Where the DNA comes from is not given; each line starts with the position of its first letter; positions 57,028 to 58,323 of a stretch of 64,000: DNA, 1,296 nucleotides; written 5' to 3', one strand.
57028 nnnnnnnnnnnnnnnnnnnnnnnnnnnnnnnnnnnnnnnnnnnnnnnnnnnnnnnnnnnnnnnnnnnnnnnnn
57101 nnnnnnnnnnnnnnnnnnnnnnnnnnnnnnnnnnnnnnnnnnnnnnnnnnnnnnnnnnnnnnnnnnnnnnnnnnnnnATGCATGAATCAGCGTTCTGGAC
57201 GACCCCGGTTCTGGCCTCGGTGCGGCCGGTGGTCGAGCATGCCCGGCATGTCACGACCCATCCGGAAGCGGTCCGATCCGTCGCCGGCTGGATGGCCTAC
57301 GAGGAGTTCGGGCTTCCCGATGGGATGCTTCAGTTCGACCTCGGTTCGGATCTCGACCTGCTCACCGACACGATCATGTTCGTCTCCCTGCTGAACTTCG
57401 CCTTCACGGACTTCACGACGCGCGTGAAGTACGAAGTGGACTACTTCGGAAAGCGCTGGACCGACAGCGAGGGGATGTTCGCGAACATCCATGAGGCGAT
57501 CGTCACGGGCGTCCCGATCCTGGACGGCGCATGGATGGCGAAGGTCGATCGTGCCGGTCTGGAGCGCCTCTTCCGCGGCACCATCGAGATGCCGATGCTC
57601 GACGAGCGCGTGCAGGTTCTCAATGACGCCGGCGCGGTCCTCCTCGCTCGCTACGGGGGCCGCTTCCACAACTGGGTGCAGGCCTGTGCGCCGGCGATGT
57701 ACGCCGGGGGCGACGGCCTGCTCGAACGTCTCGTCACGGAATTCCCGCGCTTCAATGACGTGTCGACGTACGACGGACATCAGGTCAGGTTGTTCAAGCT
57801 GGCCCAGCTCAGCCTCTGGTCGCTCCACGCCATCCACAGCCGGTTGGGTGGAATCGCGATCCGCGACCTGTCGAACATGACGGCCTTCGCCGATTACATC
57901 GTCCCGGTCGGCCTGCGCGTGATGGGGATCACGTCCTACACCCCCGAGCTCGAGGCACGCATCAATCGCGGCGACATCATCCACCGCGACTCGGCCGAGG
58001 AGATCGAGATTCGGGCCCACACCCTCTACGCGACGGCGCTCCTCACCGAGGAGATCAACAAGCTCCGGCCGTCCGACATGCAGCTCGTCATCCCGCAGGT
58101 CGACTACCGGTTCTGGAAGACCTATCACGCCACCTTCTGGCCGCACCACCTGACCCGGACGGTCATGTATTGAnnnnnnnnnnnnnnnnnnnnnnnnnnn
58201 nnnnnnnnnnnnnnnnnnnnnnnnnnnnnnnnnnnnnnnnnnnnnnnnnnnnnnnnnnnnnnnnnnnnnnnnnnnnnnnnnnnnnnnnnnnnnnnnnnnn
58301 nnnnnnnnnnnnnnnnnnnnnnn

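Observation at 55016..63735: Candidate queuosine/queuine (or modified-nucleoside) salvage locus: LacI regulator, ribokinase-like kinase, DUF2419 (Qng1-like) protein, complete ECF transporter and two nucleoside phosphorylases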

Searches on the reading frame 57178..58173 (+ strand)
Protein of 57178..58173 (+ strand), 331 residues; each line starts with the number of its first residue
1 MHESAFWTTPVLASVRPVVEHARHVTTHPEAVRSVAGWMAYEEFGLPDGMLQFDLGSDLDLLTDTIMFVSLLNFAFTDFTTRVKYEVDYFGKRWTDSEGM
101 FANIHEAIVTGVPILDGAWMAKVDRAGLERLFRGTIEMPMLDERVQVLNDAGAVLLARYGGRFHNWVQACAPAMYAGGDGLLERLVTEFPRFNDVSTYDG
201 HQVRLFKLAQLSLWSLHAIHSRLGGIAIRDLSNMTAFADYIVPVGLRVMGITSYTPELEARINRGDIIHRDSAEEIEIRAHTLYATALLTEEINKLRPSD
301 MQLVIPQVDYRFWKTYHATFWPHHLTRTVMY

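Call 3: search_protein_families(library=pfam, proteins=[window:57178-58173:+], max_evalue=0.01)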
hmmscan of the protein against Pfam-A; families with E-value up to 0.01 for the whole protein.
window:57178-58173:+ (331 aa): 1 family
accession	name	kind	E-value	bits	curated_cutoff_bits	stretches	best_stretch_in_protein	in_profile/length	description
PF10343.14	Q_salvage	-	2e-53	182.2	25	1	64-331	12-285/285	Queuosine salvage protein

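Call 4: search_protein_families(library=ncbifam, proteins=[window:57178-58173:+], max_evalue=0.01)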
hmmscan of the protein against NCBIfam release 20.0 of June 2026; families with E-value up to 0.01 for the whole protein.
window:57178-58173:+ (331 aa): 0 families

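Call 6: search_solved_structures(query=window:57178-58173:+, max_evalue=0.001, show_alignments=2)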
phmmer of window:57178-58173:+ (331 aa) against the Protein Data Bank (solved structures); distinct sequences matched with E-value up to 0.001: 5.
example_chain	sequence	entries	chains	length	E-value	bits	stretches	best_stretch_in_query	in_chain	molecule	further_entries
7uk3_A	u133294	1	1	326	7.2e-42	147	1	11-331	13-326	Queuosine salvage protein DUF2419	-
7u07_A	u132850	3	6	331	7.6e-42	146.9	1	11-331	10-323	Queuine salvage enzyme DUF2419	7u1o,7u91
7ulc_A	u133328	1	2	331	3.5e-41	144.7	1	11-331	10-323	Queuosine salvage protein DUF2419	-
7u5a_A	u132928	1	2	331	8.1e-41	143.5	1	11-331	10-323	Queuine salvage enzyme DUF2419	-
7ugk_A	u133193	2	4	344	5.5e-28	101.3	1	66-293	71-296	Queuosine salvage protein DUF2419 | Queuosine salvage protein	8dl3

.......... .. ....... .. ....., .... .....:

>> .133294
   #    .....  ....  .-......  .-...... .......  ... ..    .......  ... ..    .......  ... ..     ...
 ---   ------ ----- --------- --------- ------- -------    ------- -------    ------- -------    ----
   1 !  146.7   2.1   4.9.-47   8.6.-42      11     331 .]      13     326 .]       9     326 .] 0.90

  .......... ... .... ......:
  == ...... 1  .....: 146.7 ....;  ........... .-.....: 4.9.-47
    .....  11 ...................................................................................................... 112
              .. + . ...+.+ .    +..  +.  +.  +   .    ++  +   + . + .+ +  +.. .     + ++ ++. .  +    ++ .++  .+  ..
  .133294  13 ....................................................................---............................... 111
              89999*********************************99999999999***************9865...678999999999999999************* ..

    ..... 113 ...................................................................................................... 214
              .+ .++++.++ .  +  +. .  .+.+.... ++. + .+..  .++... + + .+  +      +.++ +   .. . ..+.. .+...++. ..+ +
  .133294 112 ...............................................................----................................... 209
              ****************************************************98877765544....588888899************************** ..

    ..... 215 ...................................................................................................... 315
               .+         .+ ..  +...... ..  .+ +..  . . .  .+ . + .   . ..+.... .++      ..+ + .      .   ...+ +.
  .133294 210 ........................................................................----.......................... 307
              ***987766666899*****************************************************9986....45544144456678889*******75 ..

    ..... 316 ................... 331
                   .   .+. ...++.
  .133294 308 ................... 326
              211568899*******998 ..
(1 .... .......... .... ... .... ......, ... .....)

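Call 13: find_homologous_proteins(query=window:57178-58173:+, max_evalue=0.00001)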
Query window:57178-58173:+ (331 aa): 2857 proteins with E <= 0.00001 among 8000 candidates; the best 120 are listed.
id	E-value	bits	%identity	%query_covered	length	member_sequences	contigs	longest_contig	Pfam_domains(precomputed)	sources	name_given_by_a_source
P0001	3.7e-224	761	100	100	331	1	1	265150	PF10343.15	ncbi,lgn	ncbi:MAG: queuosine salvage family protein [Chloroflexota bacterium]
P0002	7.6e-168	576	76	100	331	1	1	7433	PF10343.15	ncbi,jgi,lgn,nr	ncbi:MAG: hypothetical protein FJ038_09295 [Chloroflexi bacterium]|nr:hypothetical protein [Chlorofl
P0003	1.2e-165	569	76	100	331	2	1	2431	PF10343.15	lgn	-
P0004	1.6e-153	529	70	100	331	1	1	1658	PF10343.15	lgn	-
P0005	1.4e-150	519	69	98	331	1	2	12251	PF10343.15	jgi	jgi:hypothetical protein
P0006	1.4e-149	516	68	98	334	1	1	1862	PF10343.15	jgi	jgi:Potential Queuosine, Q, salvage protein family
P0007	2.9e-149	515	68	100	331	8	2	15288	PF10343.15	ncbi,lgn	-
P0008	8.4e-146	503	66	100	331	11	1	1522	PF10343.15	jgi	jgi:hypothetical protein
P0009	1.1e-145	503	68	100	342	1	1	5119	PF10343.15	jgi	jgi:hypothetical protein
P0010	1.7e-145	502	66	100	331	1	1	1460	PF10343.15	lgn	-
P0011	9.9e-144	497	66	100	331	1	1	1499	PF10343.15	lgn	-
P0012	6.2e-143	494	65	100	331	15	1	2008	PF10343.15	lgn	-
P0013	1.8e-142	493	66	100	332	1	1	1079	PF10343.15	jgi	jgi:hypothetical protein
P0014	2.9e-142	492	64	100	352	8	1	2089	PF10343.15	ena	-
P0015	3.5e-142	492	66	98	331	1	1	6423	PF10343.15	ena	-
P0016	5.0e-142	491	64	100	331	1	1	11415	PF10343.15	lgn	-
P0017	9.0e-142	490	65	100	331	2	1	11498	PF10343.15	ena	-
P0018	9.4e-142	490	66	98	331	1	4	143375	PF10343.15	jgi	jgi:hypothetical protein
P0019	1.1e-141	490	65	100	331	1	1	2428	PF10343.15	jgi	jgi:hypothetical protein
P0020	1.7e-141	489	66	100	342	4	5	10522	PF10343.15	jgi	jgi:hypothetical protein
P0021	2.0e-141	489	66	98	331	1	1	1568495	PF10343.15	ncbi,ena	-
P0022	2.1e-141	489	66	98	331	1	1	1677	PF10343.15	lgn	-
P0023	1.9e-140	486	66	98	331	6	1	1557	PF10343.15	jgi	-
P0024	2.1e-140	486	66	98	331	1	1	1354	PF10343.15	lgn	-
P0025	3.6e-140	485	64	100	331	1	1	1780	PF10343.15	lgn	-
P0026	3.8e-140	485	66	98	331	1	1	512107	PF10343.15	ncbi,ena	-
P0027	3.9e-140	485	66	98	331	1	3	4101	PF10343.15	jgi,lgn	-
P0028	1.0e-139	483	64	98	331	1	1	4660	PF10343.15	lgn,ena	-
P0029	1.2e-139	483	65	100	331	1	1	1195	PF10343.15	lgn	-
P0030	2.4e-139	482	64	100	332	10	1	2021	PF10343.15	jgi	jgi:hypothetical protein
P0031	3.2e-139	482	65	98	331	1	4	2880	PF10343.15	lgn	-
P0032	4.0e-139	481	64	99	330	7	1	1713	PF10343.15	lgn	-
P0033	4.3e-139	481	66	99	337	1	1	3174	PF10343.15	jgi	-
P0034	4.5e-139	481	65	100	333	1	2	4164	PF10343.15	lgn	-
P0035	6.9e-139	481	64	98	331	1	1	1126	PF10343.15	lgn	-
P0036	2.1e-138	479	64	100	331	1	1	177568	PF10343.15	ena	-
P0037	5.2e-138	478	63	100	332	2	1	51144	PF10343.15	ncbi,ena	-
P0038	7.0e-138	477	63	100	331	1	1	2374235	PF10343.15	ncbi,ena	-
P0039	1.5e-137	476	64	100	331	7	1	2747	PF10343.15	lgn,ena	-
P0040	1.9e-137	476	64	99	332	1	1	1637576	PF10343.15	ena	-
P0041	2.5e-137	476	64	98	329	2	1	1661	PF10343.15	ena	-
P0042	3.3e-137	475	64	98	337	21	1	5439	PF10343.15,PF07958.17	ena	-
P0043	3.5e-137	475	64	100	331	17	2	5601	PF10343.15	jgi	jgi:hypothetical protein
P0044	5.2e-137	475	64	100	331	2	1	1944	PF10343.15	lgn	-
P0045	5.3e-137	475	63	100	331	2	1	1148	PF10343.15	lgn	-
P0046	5.8e-137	474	64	99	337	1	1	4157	PF10343.15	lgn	-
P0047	5.8e-137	474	64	100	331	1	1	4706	PF10343.15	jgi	jgi:hypothetical protein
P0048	7.8e-137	474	65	98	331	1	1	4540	PF10343.15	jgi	jgi:Queuosine salvage protein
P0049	1.1e-136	473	63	100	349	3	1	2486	PF10343.15,PF07958.17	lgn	-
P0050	1.8e-136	473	64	98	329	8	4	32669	PF10343.15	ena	-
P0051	1.9e-136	473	64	100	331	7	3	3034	PF10343.15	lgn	-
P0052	4.2e-136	472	64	100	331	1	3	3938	PF10343.15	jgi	jgi:hypothetical protein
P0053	4.2e-136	472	62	100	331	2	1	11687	PF10343.15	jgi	jgi:hypothetical protein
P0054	4.5e-136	471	63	100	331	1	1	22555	PF10343.15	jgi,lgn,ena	-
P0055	1.0e-135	470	64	100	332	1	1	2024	PF10343.15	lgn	-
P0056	1.3e-135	470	63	98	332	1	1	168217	PF10343.15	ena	-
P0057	1.5e-135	470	62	99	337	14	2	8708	PF10343.15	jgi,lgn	jgi:hypothetical protein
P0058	2.1e-135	469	63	100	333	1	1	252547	PF10343.15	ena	-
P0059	2.6e-135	469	65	98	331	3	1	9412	PF10343.15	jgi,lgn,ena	-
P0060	3.3e-135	469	64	99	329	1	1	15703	PF10343.15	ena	-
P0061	4.2e-135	468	62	100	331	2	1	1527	PF10343.15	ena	-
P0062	4.3e-135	468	62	100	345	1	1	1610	PF10343.15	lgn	-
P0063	5.3e-135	468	64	99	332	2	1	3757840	PF10343.15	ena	-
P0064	6.1e-135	468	63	98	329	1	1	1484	PF10343.15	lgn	-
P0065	1.1e-134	467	62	98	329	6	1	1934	PF10343.15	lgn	-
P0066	1.6e-134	466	62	98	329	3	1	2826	PF10343.15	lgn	-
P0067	3.0e-134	465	63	98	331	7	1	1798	PF10343.15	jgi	jgi:hypothetical protein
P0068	3.7e-134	465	62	100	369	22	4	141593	PF10343.15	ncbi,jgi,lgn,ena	-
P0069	3.8e-134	465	61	100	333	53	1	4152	PF10343.15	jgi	-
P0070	5.1e-134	465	63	99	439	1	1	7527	PF10343.15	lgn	-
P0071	1.1e-133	464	65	100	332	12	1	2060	PF10343.15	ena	-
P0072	1.2e-133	464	62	100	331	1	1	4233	PF10343.15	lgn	-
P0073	1.4e-133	463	62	100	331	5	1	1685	PF10343.15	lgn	-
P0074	1.4e-133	463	62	100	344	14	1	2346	PF10343.15,PF07958.17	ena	-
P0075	1.7e-133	463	62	100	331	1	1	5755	PF10343.15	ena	-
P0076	1.8e-133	463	63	98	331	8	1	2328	PF10343.15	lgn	-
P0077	1.8e-133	463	62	98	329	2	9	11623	PF10343.15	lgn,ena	-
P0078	2.0e-133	463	62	100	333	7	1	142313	PF10343.15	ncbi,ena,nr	ncbi:MAG: hypothetical protein OXI26_03990 [bacterium]|nr:hypothetical protein [bacterium]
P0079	2.1e-133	463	62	98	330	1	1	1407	PF10343.15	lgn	-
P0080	2.3e-133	463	62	98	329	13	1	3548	PF10343.15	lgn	-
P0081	2.5e-133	462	63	99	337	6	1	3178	PF10343.15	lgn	-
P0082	3.2e-133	462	62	100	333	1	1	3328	PF10343.15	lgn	-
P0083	3.8e-133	462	64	98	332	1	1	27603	PF10343.15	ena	-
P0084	4.3e-133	462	62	100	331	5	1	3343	PF10343.15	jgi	jgi:hypothetical protein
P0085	4.5e-133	462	62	100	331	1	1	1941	PF10343.15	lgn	-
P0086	6.2e-133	461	61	98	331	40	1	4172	PF10343.15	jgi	jgi:hypothetical protein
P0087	6.3e-133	461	62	100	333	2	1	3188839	PF10343.15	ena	-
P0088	7.2e-133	461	63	98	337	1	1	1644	PF10343.15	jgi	-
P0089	7.8e-133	461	62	98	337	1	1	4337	PF10343.15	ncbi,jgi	-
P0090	7.8e-133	461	64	98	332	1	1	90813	PF10343.15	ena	-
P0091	1.3e-132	460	63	100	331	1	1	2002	PF10343.15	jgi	jgi:hypothetical protein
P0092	1.7e-132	460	64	99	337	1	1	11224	PF10343.15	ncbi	-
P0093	1.7e-132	460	63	98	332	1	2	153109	PF10343.15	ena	-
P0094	2.5e-132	459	63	99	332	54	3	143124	PF10343.15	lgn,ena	-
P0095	2.6e-132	459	63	100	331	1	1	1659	PF10343.15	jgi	jgi:hypothetical protein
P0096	3.0e-132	459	64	98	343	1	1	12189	PF10343.15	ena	-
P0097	3.1e-132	459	63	99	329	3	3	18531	PF10343.15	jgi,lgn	jgi:hypothetical protein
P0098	3.6e-132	459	64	98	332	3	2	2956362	PF10343.15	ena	-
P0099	3.8e-132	459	61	100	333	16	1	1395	PF10343.15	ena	-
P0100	5.5e-132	458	63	100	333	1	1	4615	PF10343.15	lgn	-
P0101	5.5e-132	458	62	100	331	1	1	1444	PF10343.15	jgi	jgi:hypothetical protein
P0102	5.7e-132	458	62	99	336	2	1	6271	PF10343.15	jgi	jgi:hypothetical protein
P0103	6.0e-132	458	62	99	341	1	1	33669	PF10343.15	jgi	jgi:hypothetical protein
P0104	7.6e-132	458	63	97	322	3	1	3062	PF10343.15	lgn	-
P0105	9.4e-132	457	61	99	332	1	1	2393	PF10343.15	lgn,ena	-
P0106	9.5e-132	457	62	100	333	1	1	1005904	PF10343.15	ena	-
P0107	1.0e-131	457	59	98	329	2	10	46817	PF10343.15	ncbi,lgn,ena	-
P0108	1.1e-131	457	61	100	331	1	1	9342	PF10343.15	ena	-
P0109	1.2e-131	457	62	100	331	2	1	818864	PF10343.15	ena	-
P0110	1.3e-131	457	61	100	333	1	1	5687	PF10343.15,PF07958.17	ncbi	-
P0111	1.3e-131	457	61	100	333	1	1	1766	PF10343.15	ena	-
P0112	2.1e-131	456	63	98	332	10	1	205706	PF10343.15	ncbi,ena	-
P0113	2.3e-131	456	60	100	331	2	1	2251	PF10343.15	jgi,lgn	jgi:hypothetical protein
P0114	2.6e-131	456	60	98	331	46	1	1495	PF10343.15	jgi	jgi:hypothetical protein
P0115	3.9e-131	455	61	100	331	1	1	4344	PF10343.15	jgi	jgi:hypothetical protein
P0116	5.9e-131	455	62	100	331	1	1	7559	PF10343.15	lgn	-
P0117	6.3e-131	455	61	100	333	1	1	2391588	PF10343.15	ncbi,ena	-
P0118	8.8e-131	454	62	100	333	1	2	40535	PF10343.15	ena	-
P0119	9.2e-131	454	63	100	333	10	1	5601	PF10343.15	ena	-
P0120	1.2e-130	454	60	100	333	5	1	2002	PF10343.15,PF07958.17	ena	-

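Call 15: find_related_loci(query=window:57178-58173:+, collection=genome_contigs, flank=10000)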
Query window:57178-58173:+ (331 aa) in genome_contigs; peptide patterns used: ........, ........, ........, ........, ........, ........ (x = any residue, [..] = any of these).
315 stretches matched a pattern; 284 encode a relative of the query (tblastn E <= 1e-3); the best 80 are kept; 80 distinct loci.
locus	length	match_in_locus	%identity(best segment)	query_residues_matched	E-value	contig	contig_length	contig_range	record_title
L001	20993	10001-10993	66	1-331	3e-150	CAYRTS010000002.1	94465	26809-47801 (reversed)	MAG TPA_asm: uncultured Anaerolineaceae bacterium isolate binchicken_co186_197 genome assembly, contig: NODE_155_length_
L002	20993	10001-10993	66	1-331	3e-150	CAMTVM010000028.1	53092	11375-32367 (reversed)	MAG: uncultured Chloroflexi bacterium isolate G04_MAG_00011 genome assembly, contig: G04_MAG_00011_000000000066, whole g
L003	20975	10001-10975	66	7-331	5e-145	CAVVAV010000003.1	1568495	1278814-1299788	MAG: uncultured Chloroflexia bacterium isolate MFD09206.bin.1.36 genome assembly, contig: contig_91, whole genome shotgu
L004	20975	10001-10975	66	7-331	5e-144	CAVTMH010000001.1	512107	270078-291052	MAG: uncultured Chloroflexia bacterium isolate MFD05747.bin.1.75 genome assembly, contig: contig_7279, whole genome shot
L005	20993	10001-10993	64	1-331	4e-141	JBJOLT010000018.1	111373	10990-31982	MAG: Chloroflexota bacterium isolate tombigeeriver_2019_sw_WHONDRS-S19S_0020_B_bin.37 scaffold_604437, whole genome shot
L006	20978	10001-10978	62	6-331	1e-138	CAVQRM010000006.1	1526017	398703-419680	MAG: uncultured Chloroflexia bacterium isolate MFD09779.bin.2.225 genome assembly, contig: contig_9341, whole genome sho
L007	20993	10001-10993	63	1-331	2e-138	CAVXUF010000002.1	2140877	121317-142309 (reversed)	MAG: uncultured Chloroflexia bacterium isolate MFD04651.bin.2.42 genome assembly, contig: contig_3384, whole genome shot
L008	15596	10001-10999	62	1-331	6e-137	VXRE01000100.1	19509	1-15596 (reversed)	MAG: Acidimicrobiia bacterium isolate SB0664_bin_25 NODE_1604_length_19509_cov_12.005346, whole genome shotgun sequence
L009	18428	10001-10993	64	3-331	6e-137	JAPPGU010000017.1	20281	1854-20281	MAG: bacterium isolate RHO1_bin_64 NODE_4201_length_20281_cov_110.305893, whole genome shotgun sequence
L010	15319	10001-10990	63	4-331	6e-137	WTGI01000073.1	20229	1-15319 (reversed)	MAG: Acidimicrobiia bacterium isolate CO36387bin_10 NODE_841_length_20229_cov_19.362447, whole genome shotgun sequence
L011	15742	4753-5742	63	4-331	3e-136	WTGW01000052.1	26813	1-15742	MAG: Acidimicrobiia bacterium isolate CO36404bin_8 NODE_309_length_26813_cov_45.579303, whole genome shotgun sequence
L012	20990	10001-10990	63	4-331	5e-136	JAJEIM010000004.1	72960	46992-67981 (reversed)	MAG: Acidimicrobiia bacterium isolate p16x65bins.30 k141_692195, whole genome shotgun sequence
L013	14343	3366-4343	60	6-331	6e-136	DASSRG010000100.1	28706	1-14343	MAG TPA_asm: Candidatus Limnocylindrales bacterium isolate SMAG_U483 k141_842740, whole genome shotgun sequence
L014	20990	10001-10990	63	4-331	5e-136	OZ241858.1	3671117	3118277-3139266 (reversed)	MAG: Candidatus Spongiisocius sp. isolate 36f18321-4a0d-4371-a96b-0c675878e5b3 genome assembly, chromosome: 1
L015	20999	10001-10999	62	1-331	1e-134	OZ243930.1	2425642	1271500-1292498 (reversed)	MAG: Candidatus Spongiisociaceae bacterium isolate 902be31f-b635-4e8d-b77a-d7c110926071 genome assembly, chromosome: 1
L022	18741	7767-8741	60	7-331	6e-132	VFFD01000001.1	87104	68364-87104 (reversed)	MAG: Candidatus Nanopelagicaceae bacterium isolate ZLKRG37 NODE_122_length_87104_cov_5.275613, whole genome shotgun sequ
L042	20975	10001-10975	58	7-331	7e-128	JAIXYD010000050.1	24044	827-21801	MAG: Streptomycetaceae bacterium isolate D4_MAG_00080 pond_D4_MAG_00080_000000000103, whole genome shotgun sequence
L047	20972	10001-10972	57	9-331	1e-127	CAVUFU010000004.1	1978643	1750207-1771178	MAG: uncultured Acidobacteriota bacterium isolate MFD02671.bin.1.46 genome assembly, contig: contig_36396, whole genome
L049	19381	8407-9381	57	7-331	8e-127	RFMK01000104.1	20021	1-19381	MAG: Actinomycetota bacterium isolate LLD_022 Lanier.contig642137.20021bp, whole genome shotgun sequence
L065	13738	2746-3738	56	1-331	9e-125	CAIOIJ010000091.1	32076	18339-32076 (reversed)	MAG: uncultured actinobacterium isolate Ja_bin-1687 genome assembly, contig: bin-1687:091/164, whole genome shotgun sequ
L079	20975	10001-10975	57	7-331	3e-124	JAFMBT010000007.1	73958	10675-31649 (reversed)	MAG: Candidatus Planktophila sp. isolate CPBay_Spr15L08_21 NODE_107_length_73958_cov_15.081783, whole genome shotgun seq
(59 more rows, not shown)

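Call 18: search_protein_representatives(protein=window:57178-58173:+)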
Query: 331 residues. Proteins with E-value up to 0.001 (for the whole library): 2215; up to 1e-10: 1143; up to 1e-30: 126. The best 150 are listed.
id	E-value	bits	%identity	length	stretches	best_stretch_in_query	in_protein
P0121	1.0e-121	422.6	57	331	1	3-331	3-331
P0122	9.3e-106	370.1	52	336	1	2-331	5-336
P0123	2.9e-101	355.3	52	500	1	9-331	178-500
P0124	1.5e-89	316.8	48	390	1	3-331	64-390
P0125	1.2e-85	304.0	44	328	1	9-331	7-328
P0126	8.8e-83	294.6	57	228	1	104-331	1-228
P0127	2.1e-79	283.5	45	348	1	9-331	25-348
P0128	3.5e-78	279.5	58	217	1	1-217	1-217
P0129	3.7e-78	279.4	43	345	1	4-331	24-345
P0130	1.8e-67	244.3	53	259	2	9-210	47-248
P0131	5.4e-64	232.9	48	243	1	83-331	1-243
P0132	9.9e-59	215.6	39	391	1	7-331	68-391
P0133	2.0e-58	214.6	56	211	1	138-301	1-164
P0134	2.7e-57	210.9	36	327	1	9-331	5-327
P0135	4.1e-57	210.3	36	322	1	9-331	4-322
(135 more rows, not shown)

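Call 24: find_encoding_contigs(protein=P0001, flank=10000, max_places=3)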
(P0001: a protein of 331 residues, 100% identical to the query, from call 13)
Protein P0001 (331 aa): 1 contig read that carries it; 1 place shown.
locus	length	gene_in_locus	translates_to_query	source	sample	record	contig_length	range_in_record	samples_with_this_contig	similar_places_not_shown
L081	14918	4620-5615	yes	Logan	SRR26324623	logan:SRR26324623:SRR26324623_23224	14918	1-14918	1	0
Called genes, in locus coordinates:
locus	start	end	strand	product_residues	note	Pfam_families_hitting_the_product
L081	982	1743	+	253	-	-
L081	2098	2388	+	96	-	PF02148:zf-UBP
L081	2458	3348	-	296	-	PF00294:PfkB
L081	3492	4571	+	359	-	PF00356:LacI, PF00532:Peripla_BP_1, PF13407:Peripla_BP_4, PF13377:Peripla_BP_3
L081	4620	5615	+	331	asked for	PF10343:Q_salvage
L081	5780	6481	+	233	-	PF12822:ECF_trnsprt (weak)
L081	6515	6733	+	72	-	-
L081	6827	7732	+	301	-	PF00005:ABC_tran, PF13304:AAA_21 (faint)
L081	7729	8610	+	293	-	PF00005:ABC_tran, PF13304:AAA_21 (faint)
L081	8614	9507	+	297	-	PF02361:CbiQ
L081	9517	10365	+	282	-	PF01048:PNP_UDP_1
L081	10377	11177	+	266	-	PF01048:PNP_UDP_1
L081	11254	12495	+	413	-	PF07690:MFS_1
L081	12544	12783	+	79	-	-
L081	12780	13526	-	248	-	PF01047:MarR, PF12802:MarR_2, PF25213:HVO_A0261_N (weak), PF09339:HTH_IclR (faint)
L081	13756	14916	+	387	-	?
